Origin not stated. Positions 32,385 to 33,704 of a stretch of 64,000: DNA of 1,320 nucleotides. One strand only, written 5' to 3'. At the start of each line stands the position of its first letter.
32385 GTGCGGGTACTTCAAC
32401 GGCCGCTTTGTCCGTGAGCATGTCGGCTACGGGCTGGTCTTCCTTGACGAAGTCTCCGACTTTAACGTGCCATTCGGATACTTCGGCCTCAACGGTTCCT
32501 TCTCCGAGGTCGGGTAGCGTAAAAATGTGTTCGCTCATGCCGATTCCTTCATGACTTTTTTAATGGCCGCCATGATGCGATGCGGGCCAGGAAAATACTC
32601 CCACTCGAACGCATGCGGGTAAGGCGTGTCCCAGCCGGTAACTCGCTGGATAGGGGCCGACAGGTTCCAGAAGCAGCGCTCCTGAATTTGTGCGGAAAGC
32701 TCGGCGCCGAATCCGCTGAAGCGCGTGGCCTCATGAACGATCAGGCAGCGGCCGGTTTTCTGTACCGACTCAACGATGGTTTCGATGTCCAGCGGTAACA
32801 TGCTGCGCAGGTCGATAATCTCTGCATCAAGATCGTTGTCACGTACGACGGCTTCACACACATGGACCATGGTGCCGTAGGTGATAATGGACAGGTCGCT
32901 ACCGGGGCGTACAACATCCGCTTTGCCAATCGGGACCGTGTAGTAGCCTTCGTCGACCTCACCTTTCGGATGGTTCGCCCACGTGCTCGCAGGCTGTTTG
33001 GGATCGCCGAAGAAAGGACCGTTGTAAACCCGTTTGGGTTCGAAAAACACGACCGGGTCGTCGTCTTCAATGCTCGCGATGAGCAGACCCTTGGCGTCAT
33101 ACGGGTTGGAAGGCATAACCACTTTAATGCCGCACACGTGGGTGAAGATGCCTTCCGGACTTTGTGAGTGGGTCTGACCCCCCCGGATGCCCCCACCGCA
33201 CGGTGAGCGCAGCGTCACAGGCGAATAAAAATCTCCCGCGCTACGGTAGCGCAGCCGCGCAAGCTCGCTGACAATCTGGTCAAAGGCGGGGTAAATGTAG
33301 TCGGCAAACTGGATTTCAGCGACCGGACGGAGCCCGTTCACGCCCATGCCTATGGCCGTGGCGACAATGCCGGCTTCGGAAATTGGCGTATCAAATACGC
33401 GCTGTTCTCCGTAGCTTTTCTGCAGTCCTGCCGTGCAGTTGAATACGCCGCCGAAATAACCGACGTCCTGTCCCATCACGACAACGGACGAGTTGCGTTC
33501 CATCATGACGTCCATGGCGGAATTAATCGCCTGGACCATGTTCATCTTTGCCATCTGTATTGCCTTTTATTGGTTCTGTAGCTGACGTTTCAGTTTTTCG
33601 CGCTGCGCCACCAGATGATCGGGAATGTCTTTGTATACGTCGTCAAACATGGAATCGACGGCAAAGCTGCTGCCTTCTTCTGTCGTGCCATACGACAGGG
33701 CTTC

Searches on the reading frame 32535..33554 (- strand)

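Call 69: search_protein_families(library=pfam, proteins=[window:32535-33554:-], max_evalue=0.00001)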
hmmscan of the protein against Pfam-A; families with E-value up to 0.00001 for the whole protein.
window:32535-33554:- (339 aa): 2 families
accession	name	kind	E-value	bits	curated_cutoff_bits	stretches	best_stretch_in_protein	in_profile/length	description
PF02779.29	Transket_pyr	-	3.2e-39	134.8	27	1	3-178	2-173/174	Transketolase, pyrimidine binding domain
PF02780.25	Transketolase_C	-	3.3e-34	117.9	25.9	1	210-327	1-124/124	Transketolase, C-terminal domain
